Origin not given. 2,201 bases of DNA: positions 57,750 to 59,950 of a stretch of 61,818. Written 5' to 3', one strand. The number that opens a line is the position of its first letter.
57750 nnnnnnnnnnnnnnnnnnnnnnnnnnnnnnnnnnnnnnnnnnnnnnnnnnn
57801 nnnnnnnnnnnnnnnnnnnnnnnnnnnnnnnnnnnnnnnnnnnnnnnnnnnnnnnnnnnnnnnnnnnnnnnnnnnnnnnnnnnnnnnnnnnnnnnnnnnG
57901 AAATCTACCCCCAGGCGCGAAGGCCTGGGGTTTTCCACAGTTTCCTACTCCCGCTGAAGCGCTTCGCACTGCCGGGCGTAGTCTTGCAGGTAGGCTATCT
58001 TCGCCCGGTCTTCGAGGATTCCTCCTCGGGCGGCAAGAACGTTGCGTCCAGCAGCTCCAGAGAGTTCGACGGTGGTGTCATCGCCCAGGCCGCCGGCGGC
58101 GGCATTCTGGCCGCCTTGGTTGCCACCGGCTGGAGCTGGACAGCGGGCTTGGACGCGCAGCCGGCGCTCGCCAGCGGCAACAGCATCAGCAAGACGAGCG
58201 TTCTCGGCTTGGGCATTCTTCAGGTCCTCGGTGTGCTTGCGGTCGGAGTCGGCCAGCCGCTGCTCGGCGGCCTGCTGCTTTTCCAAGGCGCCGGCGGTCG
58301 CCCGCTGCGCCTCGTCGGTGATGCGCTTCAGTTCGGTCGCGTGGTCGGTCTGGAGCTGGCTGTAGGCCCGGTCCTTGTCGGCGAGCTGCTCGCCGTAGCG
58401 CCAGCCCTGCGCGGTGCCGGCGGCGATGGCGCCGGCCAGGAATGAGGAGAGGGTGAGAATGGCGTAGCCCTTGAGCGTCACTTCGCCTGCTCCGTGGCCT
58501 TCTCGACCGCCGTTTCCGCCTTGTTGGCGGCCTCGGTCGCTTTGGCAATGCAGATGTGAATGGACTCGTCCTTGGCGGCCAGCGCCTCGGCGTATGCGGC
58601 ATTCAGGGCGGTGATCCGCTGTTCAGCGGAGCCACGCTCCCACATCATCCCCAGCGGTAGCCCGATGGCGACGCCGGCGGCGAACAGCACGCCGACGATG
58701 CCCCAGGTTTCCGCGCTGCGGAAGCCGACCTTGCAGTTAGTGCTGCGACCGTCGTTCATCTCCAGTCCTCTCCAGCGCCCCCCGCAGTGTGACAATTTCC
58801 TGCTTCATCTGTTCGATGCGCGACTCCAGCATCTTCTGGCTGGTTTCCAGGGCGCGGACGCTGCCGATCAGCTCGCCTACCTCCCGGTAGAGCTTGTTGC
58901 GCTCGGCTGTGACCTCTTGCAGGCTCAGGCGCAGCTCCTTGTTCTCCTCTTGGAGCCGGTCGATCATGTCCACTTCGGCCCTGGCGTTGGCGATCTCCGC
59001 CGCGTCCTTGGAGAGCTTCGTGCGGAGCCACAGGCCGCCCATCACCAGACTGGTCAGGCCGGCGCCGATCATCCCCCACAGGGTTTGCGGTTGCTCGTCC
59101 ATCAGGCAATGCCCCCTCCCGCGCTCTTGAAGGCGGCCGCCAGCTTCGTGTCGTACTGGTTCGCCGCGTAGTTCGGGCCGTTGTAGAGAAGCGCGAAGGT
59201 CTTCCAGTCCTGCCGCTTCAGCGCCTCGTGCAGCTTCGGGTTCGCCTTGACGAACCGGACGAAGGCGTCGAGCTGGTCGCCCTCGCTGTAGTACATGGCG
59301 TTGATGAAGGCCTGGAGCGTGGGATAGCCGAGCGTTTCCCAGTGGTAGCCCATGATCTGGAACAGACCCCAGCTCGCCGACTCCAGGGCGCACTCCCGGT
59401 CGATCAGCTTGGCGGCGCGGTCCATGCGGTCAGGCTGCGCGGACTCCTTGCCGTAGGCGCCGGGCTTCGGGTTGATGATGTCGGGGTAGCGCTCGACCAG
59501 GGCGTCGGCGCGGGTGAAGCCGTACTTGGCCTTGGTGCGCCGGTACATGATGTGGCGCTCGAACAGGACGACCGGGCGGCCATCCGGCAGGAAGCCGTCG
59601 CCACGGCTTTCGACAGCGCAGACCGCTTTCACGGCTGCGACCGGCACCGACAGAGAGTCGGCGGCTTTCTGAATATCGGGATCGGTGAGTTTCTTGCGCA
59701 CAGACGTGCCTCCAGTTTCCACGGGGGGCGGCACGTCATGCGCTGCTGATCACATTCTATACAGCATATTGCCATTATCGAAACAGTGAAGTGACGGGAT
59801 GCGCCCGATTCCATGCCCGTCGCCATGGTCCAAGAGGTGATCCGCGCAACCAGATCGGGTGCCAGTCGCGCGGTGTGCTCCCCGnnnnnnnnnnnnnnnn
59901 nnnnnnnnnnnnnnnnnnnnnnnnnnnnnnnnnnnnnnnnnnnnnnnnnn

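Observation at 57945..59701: The lysis cassette has an endolysin, Rz with embedded Rz1, and two extra single-TM coiled-coil proteins, but no canonical multi-TM holin; a pinholin-like gene sits far away near terL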

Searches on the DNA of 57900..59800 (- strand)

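Call 7: search_dna_similar(query=window:57900-59800:-, collection=phages, mode=distant, max_rows=25)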
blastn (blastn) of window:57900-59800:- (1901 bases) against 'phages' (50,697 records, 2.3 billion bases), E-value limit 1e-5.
Records with a match: 385; places in all: 387; records where one place covers at least 80% of the query: 0.
Best place of each record, by identity: 80-90% 72; 60-80% 313.
By first word of the organism name: Ralstonia 113; Burkholderia 77; Pseudomonas 54; Salmonella 45; Klebsiella 35; Escherichia 20; Enterobacteria 7; Serratia 6; Erwinia 5; Yersinia 4; and 12 more.
By host as written in the record: Ralstonia solanacearum 70; Burkholderia pseudomallei 26; Pseudomonas aeruginosa 26; Burkholderia sp. 19; - 17; Escherichia coli 10; Salmonella enterica 10; Salmonella sp. 9; and 113 more.
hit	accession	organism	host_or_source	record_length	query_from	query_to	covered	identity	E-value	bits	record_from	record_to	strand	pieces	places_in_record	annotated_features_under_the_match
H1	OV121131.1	Ralstonia phage UAM5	Plantain rhizosphere soil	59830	136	668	28%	70.6%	2e-58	234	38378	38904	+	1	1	hypothetical protein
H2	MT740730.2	Ralstonia phage Cimandef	Ralstonia pseudosolanacearum I-31 ...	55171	154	670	27%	71.1%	1e-54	222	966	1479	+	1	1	hypothetical protein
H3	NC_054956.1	Ralstonia phage Cimandef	Ralstonia pseudosolanacearum I-31 ...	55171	154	670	27%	71.1%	1e-54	222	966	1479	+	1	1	endolysin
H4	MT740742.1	Ralstonia phage Heva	Ralstonia pseudosolanacearum I-31 ...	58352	154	670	27%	70.9%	1e-53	217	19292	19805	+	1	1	hypothetical protein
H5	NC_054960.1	Ralstonia phage Heva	Ralstonia pseudosolanacearum I-31 ...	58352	154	670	27%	70.9%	1e-53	217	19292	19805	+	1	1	endolysin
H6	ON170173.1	Ralstonia phage YO101_3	Ralstonia solanacearum S718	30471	154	672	27%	70.1%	8e-50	205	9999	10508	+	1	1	record has no annotation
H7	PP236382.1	Ralstonia phage QkW1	Ralstonia pseudosolanacearum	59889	154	670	27%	70.3%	5e-52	213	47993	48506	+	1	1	hypothetical protein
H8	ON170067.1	Ralstonia phage YO027_3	Ralstonia solanacearum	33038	154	672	27%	70.0%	2e-50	207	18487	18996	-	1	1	record has no annotation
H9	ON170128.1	Ralstonia phage YO074_4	Ralstonia solanacearum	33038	154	672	27%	70.0%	2e-50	207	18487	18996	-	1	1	record has no annotation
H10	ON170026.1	Ralstonia phage YO006_4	Ralstonia solanacearum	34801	154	672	27%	70.0%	8e-50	205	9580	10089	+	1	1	record has no annotation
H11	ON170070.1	Ralstonia phage YO029_3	Ralstonia solanacearum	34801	154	672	27%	70.0%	8e-50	205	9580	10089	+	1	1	record has no annotation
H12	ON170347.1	Ralstonia phage YO375_6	Ralstonia solanacearum R300, UW27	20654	154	672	27%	70.0%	8e-50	205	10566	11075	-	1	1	record has no annotation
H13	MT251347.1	Klebsiella phage LASTA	Klebsiella pneumoniae NI9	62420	151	712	30%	64.6%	7e-13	82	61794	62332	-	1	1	endolysin | holin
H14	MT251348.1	Klebsiella phage SJM3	Klebsiella pneumoniae NI9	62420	151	712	30%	64.6%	7e-13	82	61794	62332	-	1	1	endolysin | holin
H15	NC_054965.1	Klebsiella phage LASTA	Klebsiella pneumoniae NI9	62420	151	712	30%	64.6%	7e-13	82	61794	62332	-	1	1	endolysin | hol-like chemotaxis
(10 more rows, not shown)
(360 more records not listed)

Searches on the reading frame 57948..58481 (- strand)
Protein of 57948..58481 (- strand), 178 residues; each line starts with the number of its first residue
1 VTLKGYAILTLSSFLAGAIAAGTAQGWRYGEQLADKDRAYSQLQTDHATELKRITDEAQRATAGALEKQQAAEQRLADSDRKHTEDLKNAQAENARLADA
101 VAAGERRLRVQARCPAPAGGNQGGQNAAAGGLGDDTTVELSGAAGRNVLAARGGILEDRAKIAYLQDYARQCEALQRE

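Call 5: search_protein_families(library=pfam, max_evalue=0.1, proteins=[window:57948-58481:-])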
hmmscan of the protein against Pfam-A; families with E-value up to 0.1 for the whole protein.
seq(178 aa): 1 family
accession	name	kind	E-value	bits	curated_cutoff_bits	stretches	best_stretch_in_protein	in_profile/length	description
PF03245.18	Phage_lysis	-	2e-17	64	25.4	1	51-171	9-123/126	Bacteriophage Rz lysis protein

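Call 6: search_protein_families(library=phrogs, max_evalue=0.1, proteins=[window:57948-58481:-])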
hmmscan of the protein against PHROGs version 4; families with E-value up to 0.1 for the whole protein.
seq(178 aa): 6 families
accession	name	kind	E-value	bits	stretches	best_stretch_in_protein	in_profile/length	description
phrog_2466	-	lysis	2.8e-40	138.9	1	3-174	4-168/172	Rz-like spanin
phrog_13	-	lysis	4.3e-26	92.8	1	46-172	28-151/154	Rz-like spanin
phrog_1327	-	lysis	1.1e-05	26.4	1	47-146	43-128/158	Rz-like spanin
phrog_14255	-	unknown function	0.00012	23.2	1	10-104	35-128/167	-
phrog_5572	-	unknown function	0.069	14.5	0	22-107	8-88/130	-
phrog_23208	-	head and packaging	0.085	11.9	1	48-112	201-265/840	virion structural protein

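Call 104: search_protein_families(library=ncbifam, max_evalue=0.01, proteins=[window:57948-58481:-])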
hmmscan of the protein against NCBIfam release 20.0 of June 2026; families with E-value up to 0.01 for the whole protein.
seq(178 aa): 0 families

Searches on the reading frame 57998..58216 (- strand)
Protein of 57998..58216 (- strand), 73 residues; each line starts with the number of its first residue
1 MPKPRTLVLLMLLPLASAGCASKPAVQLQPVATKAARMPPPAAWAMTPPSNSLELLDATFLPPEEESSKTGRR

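Call 5: search_protein_families(library=pfam, max_evalue=0.1, proteins=[window:57998-58216:-])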
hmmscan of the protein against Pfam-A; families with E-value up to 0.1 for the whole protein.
seq(73 aa): 1 family
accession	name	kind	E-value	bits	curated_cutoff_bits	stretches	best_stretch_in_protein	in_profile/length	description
PF06085.16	Rz1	-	6.3e-09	35.9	27.9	1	20-66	1-41/41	Lipoprotein Rz1 precursor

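Call 6: search_protein_families(library=phrogs, max_evalue=0.1, proteins=[window:57998-58216:-])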
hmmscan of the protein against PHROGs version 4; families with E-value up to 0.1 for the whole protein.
seq(73 aa): 2 families
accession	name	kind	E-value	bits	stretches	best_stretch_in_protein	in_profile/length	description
phrog_3198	-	lysis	2.7e-17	63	1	1-70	1-66/68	Rz-like spanin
phrog_456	-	lysis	0.0012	19.5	1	5-45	12-45/102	Rz-like spanin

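Call 104: search_protein_families(library=ncbifam, max_evalue=0.01, proteins=[window:57998-58216:-])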
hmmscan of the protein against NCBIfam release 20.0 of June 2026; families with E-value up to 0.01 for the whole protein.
seq(73 aa): 0 families

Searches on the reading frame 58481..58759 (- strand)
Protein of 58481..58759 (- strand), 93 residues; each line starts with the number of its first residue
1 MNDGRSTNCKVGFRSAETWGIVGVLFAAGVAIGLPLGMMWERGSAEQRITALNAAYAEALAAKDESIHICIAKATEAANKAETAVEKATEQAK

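Call 5: search_protein_families(library=pfam, max_evalue=0.1, proteins=[window:58481-58759:-])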
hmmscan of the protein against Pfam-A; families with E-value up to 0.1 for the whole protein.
seq(93 aa): 0 families

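Call 6: search_protein_families(library=phrogs, max_evalue=0.1, proteins=[window:58481-58759:-])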
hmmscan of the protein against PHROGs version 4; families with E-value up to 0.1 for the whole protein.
seq(93 aa): 1 family
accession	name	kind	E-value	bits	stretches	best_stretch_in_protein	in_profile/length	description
phrog_6065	-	unknown function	1.3e-12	49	1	12-93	13-94/112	-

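Call 19: search_dna_similar(query=window:58481-58759:-, collection=phages, mode=protein, max_evalue=0.01, max_rows=40)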
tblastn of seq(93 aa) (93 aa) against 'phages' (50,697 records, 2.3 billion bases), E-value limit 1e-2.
No match.

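Call 32: find_homologous_proteins(query=window:58481-58759:-, max_evalue=0.001)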
Query seq(93 aa) (93 aa): 6 proteins with E <= 0.001 among 9 candidates.
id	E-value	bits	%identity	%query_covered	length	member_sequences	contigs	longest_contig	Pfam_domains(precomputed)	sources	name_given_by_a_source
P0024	3.4e-50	185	96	100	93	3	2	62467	-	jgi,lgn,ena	jgi:hypothetical protein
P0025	4.7e-43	162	86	100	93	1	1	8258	-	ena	-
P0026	1.1e-35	139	72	100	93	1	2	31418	-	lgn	-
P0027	1.3e-29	119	70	82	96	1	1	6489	-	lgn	-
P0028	1.6e-22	97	54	99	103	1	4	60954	-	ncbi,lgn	ncbi:hypothetical protein D3C76_48210 [compost metagenome]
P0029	2.3e-22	96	93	60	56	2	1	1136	-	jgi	-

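Call 102: predict_structure(alignment_id=A5)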
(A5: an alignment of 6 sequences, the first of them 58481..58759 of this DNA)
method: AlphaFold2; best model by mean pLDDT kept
length: 93 residues; sequences in the alignment: 6
mean_pLDDT: 64.6   pTM: 0.25
mean pLDDT of the five models: 64.6, 63.3, 61.6, 58.2, 50.4
residues with pLDDT >= 90: 0; 70-90: 34; 50-70: 47; < 50: 12
segments of 3 or more residues with pLDDT < 50: 1-11
pLDDT, mean of each block of 10 residues (from residue 1): 44 60 82 68 58 64 64 75 69 54
secondary structure, 60 per line:
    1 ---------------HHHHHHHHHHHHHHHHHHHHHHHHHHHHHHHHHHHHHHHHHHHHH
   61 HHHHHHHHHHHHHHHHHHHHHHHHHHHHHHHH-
elements in order: H16-92

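Call 104: search_protein_families(library=ncbifam, max_evalue=0.01, proteins=[window:58481-58759:-])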
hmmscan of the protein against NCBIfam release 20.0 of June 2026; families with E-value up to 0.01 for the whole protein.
seq(93 aa): 0 families
